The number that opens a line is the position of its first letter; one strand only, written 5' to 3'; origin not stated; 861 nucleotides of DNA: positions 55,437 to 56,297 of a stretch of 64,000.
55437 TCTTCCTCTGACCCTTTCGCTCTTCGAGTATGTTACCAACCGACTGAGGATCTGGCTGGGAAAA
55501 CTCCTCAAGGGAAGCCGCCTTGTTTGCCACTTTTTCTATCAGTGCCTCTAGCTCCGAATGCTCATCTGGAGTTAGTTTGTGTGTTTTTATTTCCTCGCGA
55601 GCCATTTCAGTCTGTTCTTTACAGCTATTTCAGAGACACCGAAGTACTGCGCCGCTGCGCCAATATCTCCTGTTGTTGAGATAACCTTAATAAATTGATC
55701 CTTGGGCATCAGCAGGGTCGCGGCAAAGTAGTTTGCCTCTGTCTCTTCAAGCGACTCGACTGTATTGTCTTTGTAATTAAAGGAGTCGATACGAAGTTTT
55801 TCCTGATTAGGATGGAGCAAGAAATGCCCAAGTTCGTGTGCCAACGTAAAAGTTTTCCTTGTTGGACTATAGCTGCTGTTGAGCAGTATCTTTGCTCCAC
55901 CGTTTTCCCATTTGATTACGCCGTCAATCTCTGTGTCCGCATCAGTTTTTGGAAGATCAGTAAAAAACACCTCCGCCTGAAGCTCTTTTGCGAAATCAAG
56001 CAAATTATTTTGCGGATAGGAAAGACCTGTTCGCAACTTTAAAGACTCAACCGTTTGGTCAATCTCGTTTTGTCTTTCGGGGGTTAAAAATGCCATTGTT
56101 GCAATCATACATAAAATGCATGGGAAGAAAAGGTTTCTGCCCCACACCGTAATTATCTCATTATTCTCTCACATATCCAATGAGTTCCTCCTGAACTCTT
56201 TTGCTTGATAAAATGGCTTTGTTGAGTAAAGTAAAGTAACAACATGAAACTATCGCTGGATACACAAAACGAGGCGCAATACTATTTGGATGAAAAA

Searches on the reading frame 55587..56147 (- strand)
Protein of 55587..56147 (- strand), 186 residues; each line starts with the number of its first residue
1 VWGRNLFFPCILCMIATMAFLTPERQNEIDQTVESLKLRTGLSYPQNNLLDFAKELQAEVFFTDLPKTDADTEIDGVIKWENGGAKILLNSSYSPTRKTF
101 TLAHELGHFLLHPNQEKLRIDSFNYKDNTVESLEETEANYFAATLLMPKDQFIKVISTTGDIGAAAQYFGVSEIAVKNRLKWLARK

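Call 18: search_protein_families(library=phrogs, proteins=[window:55587-56147:-], max_evalue=0.01)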
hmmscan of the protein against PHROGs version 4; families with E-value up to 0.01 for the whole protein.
window:55587-56147:- (186 aa): 6 families
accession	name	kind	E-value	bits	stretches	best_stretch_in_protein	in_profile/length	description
phrog_87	-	other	9.5e-27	95.2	1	23-184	15-165/227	metallo-protease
phrog_1914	-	unknown function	1.8e-22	81.1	1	73-185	67-179/222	-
phrog_2439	-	transcription regulation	1.1e-21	78.2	1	29-180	130-277/367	transcriptional regulator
phrog_1516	-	unknown function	4.5e-14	53.6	1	27-180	13-173/227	-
phrog_19315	-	unknown function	1.9e-12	47.9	1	72-183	66-179/348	-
phrog_18577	-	unknown function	5.7e-06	26.8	1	48-166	137-254/332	-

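Call 53: search_protein_families(library=pfam, proteins=[window:55587-56147:-], max_evalue=0.001)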
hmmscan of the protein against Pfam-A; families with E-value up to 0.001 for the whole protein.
window:55587-56147:- (186 aa): 1 family
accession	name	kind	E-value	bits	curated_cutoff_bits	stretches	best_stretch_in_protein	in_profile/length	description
PF06114.19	Peptidase_M78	-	1.6e-25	89.7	22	1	59-181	7-123/123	IrrE N-terminal-like domain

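Call 84: search_protein_families(library=padloc, proteins=[window:55587-56147:-], max_evalue=0.001)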
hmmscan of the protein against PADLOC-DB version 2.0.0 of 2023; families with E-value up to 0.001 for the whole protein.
window:55587-56147:- (186 aa): 17 families
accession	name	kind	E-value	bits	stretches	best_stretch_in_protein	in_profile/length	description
PDLC04141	capP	-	3.2e-24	83.8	1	27-180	3-150/242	capP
PDLC03954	RmrA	-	6.9e-18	62.7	1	26-158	138-263/380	-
PDLC03947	RmrA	-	1.6e-17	61.4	1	69-159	178-265/383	-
PDLC03945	RmrA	-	5.8e-15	53.3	1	72-160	180-264/394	-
PDLC03949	RmrA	-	1.9e-14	51.3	1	72-182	163-264/363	-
PDLC03944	RmrA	-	1.9e-13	48.3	1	87-158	188-254/384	-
PDLC03948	RmrA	-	9.7e-13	45.7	1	70-154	177-258/397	-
PDLC03950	RmrA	-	2.5e-12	44.5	1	44-163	146-255/369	-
PDLC03953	RmrA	-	1.2e-11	42.4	1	74-175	182-275/373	-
PDLC03946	RmrA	-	2e-11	41.2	1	69-183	161-267/357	-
PDLC03952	RmrA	-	3e-11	40.8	1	72-156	193-273/395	-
PDLC03951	RmrA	-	3.4e-09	34.2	1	72-156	176-256/400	-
PDLC03943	RmrA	-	1.3e-08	32.3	1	24-175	121-255/370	-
PDLC04776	PDC-M69B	-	1.9e-08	32.3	1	77-154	60-136/272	-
PDLC03956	RmrA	-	1.9e-07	28.5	1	72-158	177-259/399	-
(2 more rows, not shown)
